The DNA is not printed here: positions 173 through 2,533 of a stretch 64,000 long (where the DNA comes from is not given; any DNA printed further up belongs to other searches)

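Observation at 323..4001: McrBC-like type IV restriction pair with inverted gene order and a long unassigned N-terminal domain on the GTPase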

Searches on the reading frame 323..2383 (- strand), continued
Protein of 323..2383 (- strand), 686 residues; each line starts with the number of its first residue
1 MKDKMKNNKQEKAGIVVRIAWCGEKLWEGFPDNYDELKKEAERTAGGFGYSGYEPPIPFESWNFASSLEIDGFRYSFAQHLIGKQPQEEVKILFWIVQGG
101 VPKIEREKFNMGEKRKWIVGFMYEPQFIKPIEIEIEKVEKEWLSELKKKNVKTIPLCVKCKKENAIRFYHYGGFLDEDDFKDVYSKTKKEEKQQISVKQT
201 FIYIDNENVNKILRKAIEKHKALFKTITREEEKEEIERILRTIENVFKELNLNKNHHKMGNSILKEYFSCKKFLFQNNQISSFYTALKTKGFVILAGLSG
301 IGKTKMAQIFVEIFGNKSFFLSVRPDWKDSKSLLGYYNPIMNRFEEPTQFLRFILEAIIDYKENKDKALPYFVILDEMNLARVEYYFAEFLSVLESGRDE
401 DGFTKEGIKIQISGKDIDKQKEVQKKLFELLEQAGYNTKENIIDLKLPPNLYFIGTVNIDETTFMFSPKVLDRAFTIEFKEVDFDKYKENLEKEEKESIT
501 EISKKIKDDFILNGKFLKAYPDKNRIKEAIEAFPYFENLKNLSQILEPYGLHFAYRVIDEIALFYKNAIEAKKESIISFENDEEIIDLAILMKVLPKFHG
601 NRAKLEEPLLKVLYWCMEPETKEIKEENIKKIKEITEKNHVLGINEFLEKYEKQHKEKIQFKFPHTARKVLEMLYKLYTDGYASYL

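Call 40: search_protein_families(library=pfam, proteins=[P0073, P0016, P0086, P0052, P0099, P0085], max_evalue=0.1)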
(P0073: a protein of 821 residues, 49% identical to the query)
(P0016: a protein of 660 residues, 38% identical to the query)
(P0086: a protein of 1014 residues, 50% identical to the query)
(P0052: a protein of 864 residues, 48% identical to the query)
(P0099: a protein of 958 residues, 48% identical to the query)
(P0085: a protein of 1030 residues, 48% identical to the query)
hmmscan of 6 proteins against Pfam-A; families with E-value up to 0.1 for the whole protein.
P0073 (821 aa): 9 families
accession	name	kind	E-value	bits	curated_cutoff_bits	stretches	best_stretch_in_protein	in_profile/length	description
PF20720.3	nSTAND3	-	0.00017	21.7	27.2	1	273-305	7-39/155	Novel STAND NTPase 3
PF13401.12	AAA_22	-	0.00046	20.9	27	1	282-318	4-44/130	AAA domain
PF07728.20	AAA_5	-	0.00078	19.9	22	1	286-308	2-24/139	AAA domain (dynein-related subfamily)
PF13191.12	AAA_16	-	0.0025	18.8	32.6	1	282-309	23-51/167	AAA ATPase domain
PF13238.12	AAA_18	-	0.0034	18.3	29.4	1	286-336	1-59/128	AAA domain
PF08625.16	Utp13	-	0.013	15.9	25.9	1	743-814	31-95/140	Utp13 specific WD40 associated domain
PF10131.15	PTPS_related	-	0.028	13.3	26.4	1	34-93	556-616/621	6-pyruvoyl-tetrahydropterin synthase related domain; membrane protein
PF25201.1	nSTAND6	-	0.042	14.3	27.7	0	271-307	6-42/148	Novel STAND NTPase 6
PF00004.35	AAA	-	0.057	14.3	21.2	0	286-336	1-53/131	ATPase family associated with various cellular activities (AAA)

P0016 (660 aa): 11 families
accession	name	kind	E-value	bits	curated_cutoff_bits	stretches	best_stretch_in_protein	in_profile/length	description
PF07728.20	AAA_5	-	7.8e-06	26.4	22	1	286-449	2-138/139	AAA domain (dynein-related subfamily)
PF13401.12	AAA_22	-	1.2e-05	26.1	27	1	282-375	4-95/130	AAA domain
PF13238.12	AAA_18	-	7.7e-05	23.6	29.4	1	286-327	1-36/128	AAA domain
PF20720.3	nSTAND3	-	0.00021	21.5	27.2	1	272-305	6-39/155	Novel STAND NTPase 3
PF13191.12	AAA_16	-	0.0013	19.7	32.6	1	282-352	23-85/167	AAA ATPase domain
PF04851.21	ResIII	-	0.0089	16.4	22.5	1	261-324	20-66/164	Type III restriction enzyme, res subunit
PF07724.20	AAA_2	-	0.013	16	27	1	284-395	4-105/166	AAA domain (Cdc48 subfamily)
PF12775.13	AAA_7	-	0.045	13.7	25.8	0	279-318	29-68/181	P-loop containing dynein motor region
PF13245.12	AAA_19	-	0.052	14.2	25.1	0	283-377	11-103/134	AAA domain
PF25201.1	nSTAND6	-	0.053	14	27.7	0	271-305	6-40/148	Novel STAND NTPase 6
PF02367.23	TsaE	-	0.064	13.6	26.6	0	274-308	12-46/128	Threonylcarbamoyl adenosine biosynthesis protein TsaE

P0086 (1014 aa): 7 families
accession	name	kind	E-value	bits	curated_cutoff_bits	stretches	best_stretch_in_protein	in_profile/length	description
PF07728.20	AAA_5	-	0.00067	20.1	22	1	484-527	2-46/139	AAA domain (dynein-related subfamily)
PF20720.3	nSTAND3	-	0.00082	19.5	27.2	1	471-502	7-38/155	Novel STAND NTPase 3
PF13401.12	AAA_22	-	0.0066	17.2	27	1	480-530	4-57/130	AAA domain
PF13191.12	AAA_16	-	0.0076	17.2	32.6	1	480-527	23-73/167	AAA ATPase domain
PF25201.1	nSTAND6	-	0.035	14.6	27.7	1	469-502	6-39/148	Novel STAND NTPase 6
PF00004.35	AAA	-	0.045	14.6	21.2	0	484-529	1-52/131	ATPase family associated with various cellular activities (AAA)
PF01656.29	CbiA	-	0.084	13.3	25.4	0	484-566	2-54/125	CobQ/CobB/MinD/ParA nucleotide binding domain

P0052 (864 aa): 13 families
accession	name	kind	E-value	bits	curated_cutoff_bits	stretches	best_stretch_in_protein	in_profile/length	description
PF07728.20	AAA_5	-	3.1e-06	27.7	22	1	476-639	2-138/139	AAA domain (dynein-related subfamily)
PF13401.12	AAA_22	-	3.9e-06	27.6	27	1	472-565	4-95/130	AAA domain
PF20720.3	nSTAND3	-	0.0002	21.5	27.2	1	465-495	9-39/155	Novel STAND NTPase 3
PF04851.21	ResIII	-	0.0013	19.1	22.5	1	470-510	19-62/164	Type III restriction enzyme, res subunit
PF13191.12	AAA_16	-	0.0017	19.3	32.6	1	472-511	23-60/167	AAA ATPase domain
PF13238.12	AAA_18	-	0.002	19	29.4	1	476-506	1-25/128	AAA domain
PF08433.16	KTI12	-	0.0073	16.3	22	0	476-503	4-31/271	Chromatin associated protein KTI12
PF25201.1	nSTAND6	-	0.013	16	27.7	1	460-499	5-44/148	Novel STAND NTPase 6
PF07724.20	AAA_2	-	0.014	15.9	27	0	474-582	4-102/166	AAA domain (Cdc48 subfamily)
PF02367.23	TsaE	-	0.048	14.1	26.6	0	462-499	10-47/128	Threonylcarbamoyl adenosine biosynthesis protein TsaE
PF12775.13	AAA_7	-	0.071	13.1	25.8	0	469-506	29-66/181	P-loop containing dynein motor region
PF00158.32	Sigma54_activat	-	0.079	13.1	20.2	0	462-505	11-54/168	Sigma-54 interaction domain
PF00437.27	T2SSE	-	0.089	11.9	24.9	0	468-505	136-174/370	Type II/IV secretion system protein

P0099 (958 aa): 8 families
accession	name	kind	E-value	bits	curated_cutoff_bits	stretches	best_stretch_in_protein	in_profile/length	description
PF07728.20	AAA_5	-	0.00055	20.4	22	0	399-422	2-26/139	AAA domain (dynein-related subfamily)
PF08433.16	KTI12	-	0.00084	19.4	22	1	850-946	117-206/271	Chromatin associated protein KTI12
PF13401.12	AAA_22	-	0.0012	19.6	27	1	395-426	4-33/130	AAA domain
PF20720.3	nSTAND3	-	0.003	17.7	27.2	1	388-418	9-39/155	Novel STAND NTPase 3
PF13191.12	AAA_16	-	0.0039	18.1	32.6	1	395-424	23-56/167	AAA ATPase domain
PF13245.12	AAA_19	-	0.026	15.2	25.1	0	395-651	10-100/134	AAA domain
PF13238.12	AAA_18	-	0.047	14.6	29.4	0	399-449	1-46/128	AAA domain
PF25201.1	nSTAND6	-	0.069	13.6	27.7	0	384-418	6-40/148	Novel STAND NTPase 6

P0085 (1030 aa): 6 families
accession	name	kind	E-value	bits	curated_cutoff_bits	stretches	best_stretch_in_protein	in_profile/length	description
PF07728.20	AAA_5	-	5.7e-06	26.8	22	1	672-815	2-125/139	AAA domain (dynein-related subfamily)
PF13191.12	AAA_16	-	0.0055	17.7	32.6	1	668-696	23-51/167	AAA ATPase domain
PF13401.12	AAA_22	-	0.0065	17.2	27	1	668-734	4-57/130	AAA domain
PF20720.3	nSTAND3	-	0.0097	16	27.2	1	662-690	10-38/155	Novel STAND NTPase 3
PF25201.1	nSTAND6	-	0.043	14.3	27.7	0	658-690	7-39/148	Novel STAND NTPase 6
PF22746.1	SHOCT-like_DUF2089-C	-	0.044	13.9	27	0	104-117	10-23/32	SHOCT-like domain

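Call 50: search_protein_families(library=pfam, proteins=[P0003], max_evalue=0.01)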
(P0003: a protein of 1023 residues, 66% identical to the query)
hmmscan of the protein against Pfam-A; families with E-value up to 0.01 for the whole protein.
P0003 (1023 aa): 2 families
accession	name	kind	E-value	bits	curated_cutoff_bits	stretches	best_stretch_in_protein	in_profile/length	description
PF07728.20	AAA_5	-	0.00086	19.8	22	1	497-602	2-94/139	AAA domain (dynein-related subfamily)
PF13401.12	AAA_22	-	0.0011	19.7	27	1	493-585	4-96/130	AAA domain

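Call 60: find_encoding_contigs(protein=P0001, flank=10000, max_places=2)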
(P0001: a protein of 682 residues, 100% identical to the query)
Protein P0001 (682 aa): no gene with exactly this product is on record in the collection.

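Call 76: search_protein_families(library=padloc, proteins=[L004:3395-5020:+, L005:3518-5017:+, L002:4298-5983:+, L001:420-2189:+, P0039, P0067, P0016, P0006], max_evalue=0.01)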
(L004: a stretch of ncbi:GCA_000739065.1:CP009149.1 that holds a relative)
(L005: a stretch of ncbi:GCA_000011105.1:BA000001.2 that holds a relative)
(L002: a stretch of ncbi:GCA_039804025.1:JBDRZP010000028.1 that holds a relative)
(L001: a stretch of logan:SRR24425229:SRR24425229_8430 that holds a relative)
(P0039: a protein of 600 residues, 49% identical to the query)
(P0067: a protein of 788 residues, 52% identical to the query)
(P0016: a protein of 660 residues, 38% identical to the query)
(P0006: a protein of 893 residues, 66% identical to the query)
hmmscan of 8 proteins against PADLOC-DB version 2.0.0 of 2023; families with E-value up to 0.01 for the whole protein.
L004:3395-5020:+ (542 aa): 0 families

L005:3518-5017:+ (500 aa): 0 families

L002:4298-5983:+ (562 aa): 0 families

L001:420-2189:+ (590 aa): 0 families

P0039 (600 aa): 1 family
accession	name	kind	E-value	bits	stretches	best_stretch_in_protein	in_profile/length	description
PDLC04547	PDC-M26A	-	8e-53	178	2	215-348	311-433/724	-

P0067 (788 aa): 2 families
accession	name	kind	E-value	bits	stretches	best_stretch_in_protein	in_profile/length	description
PDLC04547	PDC-M26A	-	2.6e-49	166.4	3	448-526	363-434/724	-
PDLC02033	Cas3fv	-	0.0054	12.8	1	206-281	347-423/951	-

P0016 (660 aa): 2 families
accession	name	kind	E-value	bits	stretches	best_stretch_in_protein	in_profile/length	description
PDLC04547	PDC-M26A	-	1.1e-52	177.5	2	254-393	303-433/724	-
PDLC04140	mad8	-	0.0029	15.2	1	279-321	23-67/314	mads_8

P0006 (893 aa): 1 family
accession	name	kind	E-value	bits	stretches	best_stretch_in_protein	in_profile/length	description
PDLC04547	PDC-M26A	-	7.5e-44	148.4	3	530-611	360-433/724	-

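Call 77: find_encoding_contigs(protein=P0009, flank=8000, max_places=2)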
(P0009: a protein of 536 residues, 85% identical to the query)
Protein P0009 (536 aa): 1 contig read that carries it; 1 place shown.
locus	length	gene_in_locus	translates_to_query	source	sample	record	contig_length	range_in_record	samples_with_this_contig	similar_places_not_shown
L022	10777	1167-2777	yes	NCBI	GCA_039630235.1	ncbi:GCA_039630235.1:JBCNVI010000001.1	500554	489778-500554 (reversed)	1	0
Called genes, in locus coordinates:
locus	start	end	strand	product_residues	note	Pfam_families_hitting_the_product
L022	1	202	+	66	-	?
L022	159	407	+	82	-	PF04411:PDDEXK_7 (weak)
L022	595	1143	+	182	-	-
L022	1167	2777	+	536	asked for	-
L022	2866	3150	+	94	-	-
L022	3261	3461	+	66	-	-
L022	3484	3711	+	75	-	-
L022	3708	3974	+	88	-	-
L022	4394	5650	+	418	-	-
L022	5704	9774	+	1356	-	PF01869:BcrAD_BadFG, PF09989:DUF2229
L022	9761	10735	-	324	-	PF00291:PALP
